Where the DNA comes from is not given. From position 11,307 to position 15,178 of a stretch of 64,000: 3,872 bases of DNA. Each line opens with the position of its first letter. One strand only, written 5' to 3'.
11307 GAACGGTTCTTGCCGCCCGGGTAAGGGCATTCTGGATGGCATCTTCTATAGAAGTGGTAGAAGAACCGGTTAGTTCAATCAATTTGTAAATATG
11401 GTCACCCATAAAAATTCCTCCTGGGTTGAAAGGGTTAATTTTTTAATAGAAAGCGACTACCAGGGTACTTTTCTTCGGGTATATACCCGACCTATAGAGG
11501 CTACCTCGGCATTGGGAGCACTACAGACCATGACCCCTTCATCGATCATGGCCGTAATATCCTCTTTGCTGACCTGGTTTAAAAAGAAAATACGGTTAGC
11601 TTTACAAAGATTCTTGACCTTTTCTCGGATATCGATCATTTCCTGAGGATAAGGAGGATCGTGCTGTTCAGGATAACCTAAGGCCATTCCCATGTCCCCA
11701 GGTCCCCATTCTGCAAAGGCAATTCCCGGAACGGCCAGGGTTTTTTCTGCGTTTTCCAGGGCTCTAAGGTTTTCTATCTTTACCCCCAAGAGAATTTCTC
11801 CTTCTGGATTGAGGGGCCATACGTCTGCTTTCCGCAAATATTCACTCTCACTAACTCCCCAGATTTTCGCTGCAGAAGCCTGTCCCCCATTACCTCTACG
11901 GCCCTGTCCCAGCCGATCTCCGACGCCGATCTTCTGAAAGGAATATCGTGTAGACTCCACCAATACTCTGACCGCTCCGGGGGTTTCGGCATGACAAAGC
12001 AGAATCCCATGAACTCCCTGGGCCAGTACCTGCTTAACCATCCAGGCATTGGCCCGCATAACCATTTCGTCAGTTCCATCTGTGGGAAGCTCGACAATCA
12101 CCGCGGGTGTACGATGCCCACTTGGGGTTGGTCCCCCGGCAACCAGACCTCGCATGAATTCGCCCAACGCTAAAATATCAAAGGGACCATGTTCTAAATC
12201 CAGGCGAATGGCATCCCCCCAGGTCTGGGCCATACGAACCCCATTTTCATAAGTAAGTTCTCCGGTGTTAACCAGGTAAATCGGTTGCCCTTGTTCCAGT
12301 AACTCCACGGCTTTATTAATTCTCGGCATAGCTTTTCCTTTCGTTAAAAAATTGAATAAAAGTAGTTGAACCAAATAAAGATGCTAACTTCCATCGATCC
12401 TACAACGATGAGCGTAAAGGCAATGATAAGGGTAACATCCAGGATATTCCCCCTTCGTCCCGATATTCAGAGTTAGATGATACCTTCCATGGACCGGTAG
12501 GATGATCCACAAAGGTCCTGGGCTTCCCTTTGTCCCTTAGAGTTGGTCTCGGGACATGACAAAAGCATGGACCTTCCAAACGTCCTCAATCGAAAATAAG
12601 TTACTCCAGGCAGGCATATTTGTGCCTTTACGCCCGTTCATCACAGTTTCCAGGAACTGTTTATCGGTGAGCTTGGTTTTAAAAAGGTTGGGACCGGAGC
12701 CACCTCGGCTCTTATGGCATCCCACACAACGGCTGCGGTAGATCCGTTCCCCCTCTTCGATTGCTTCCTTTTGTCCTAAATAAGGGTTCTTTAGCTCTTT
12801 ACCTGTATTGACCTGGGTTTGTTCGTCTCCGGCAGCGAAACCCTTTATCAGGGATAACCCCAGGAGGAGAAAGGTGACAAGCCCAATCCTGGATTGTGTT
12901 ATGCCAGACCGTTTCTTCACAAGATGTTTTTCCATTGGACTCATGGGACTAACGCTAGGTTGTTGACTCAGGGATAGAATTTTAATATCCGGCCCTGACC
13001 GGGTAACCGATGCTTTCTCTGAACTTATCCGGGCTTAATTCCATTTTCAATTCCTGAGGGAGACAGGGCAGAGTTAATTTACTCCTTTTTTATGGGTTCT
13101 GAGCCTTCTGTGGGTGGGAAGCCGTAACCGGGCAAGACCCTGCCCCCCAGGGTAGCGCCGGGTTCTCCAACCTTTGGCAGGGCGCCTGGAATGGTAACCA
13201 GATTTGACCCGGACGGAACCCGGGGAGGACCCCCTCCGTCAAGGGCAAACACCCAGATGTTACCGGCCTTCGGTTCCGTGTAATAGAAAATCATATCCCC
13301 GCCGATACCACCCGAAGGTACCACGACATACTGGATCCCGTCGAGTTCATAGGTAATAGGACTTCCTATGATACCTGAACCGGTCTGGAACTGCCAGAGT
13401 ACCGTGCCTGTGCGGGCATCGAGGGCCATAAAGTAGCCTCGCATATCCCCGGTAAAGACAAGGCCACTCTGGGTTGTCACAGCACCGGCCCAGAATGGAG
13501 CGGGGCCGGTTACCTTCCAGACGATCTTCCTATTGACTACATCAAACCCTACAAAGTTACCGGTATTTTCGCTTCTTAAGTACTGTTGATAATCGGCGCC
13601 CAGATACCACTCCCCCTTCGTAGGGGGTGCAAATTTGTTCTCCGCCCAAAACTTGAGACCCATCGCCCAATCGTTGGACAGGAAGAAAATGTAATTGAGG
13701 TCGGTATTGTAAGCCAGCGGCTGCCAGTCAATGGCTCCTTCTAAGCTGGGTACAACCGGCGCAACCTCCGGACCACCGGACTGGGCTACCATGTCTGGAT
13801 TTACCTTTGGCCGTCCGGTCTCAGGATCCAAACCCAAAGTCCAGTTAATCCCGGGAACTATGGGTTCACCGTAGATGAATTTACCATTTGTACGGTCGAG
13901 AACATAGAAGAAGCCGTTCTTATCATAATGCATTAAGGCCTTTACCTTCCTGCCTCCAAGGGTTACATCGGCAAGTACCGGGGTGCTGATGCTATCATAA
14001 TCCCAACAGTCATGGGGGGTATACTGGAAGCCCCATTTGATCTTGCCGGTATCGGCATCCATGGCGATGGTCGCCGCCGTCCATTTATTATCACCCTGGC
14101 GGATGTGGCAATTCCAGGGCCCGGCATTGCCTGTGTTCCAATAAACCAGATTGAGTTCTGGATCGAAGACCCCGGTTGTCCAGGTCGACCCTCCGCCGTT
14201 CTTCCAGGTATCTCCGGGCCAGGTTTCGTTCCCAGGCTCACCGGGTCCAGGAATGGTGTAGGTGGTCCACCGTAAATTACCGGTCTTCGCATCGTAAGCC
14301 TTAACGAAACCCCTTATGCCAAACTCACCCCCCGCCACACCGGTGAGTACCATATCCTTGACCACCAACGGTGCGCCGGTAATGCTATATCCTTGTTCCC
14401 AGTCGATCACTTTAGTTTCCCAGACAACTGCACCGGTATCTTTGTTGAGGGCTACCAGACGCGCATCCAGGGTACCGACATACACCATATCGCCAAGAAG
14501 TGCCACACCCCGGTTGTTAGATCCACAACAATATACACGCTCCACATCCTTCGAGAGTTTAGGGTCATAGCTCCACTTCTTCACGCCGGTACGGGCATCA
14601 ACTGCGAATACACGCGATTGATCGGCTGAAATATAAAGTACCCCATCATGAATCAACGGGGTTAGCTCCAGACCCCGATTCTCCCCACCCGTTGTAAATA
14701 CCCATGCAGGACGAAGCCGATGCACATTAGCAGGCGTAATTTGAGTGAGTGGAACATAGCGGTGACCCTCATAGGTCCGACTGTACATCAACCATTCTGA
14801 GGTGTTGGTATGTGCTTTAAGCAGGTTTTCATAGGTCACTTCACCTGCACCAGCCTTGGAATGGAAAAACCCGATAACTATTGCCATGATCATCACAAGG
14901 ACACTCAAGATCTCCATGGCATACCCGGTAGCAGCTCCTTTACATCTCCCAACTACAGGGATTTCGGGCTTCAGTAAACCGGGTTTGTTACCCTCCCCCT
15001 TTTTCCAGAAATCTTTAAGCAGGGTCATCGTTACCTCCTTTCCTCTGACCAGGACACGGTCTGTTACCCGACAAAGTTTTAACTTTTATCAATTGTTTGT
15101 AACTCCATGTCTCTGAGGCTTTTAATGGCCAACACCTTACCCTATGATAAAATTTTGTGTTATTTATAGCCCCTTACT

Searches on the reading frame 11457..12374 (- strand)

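Call 19: search_protein_families(library=pfam, proteins=[window:11457-12374:-], max_evalue=0.00001)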
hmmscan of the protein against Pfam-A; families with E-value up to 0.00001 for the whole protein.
window:11457-12374:- (305 aa): 1 family
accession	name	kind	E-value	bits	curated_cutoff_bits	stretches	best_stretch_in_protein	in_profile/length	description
PF03328.21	HpcH_HpaI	-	4.3e-09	36.4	25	1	112-269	73-192/221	HpcH/HpaI aldolase/citrate lyase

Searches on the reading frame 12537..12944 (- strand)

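Call 19: search_protein_families(library=pfam, proteins=[window:12537-12944:-], max_evalue=0.00001)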
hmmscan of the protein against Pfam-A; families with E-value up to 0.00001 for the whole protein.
window:12537-12944:- (135 aa): 1 family
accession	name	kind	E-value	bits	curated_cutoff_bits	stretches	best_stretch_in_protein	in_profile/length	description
PF13442.11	Cytochrome_CBB3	-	7e-16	58.8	27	1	61-129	2-68/68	Cytochrome C oxidase, cbb3-type, subunit III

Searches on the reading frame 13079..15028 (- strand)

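Call 19: search_protein_families(library=pfam, proteins=[window:13079-15028:-], max_evalue=0.00001)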
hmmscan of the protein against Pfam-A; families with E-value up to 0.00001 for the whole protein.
window:13079-15028:- (649 aa): 3 families
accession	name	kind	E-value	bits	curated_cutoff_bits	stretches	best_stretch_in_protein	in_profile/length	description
PF01011.28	PQQ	-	3.9e-83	280.6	26.7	2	79-386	1-336/595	Glucose/ethanol/alcohol dehydrogenase, beta-propeller domain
PF13360.13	PQQ_2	-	2.6e-25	89.9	27.6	2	109-261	57-199/233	Outer membrane protein assembly factor BamB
PF13570.13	Beta-prop_ACSF4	-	1.6e-15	57.8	133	1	490-563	29-103/329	Beta-alanine-activating enzyme, beta-propeller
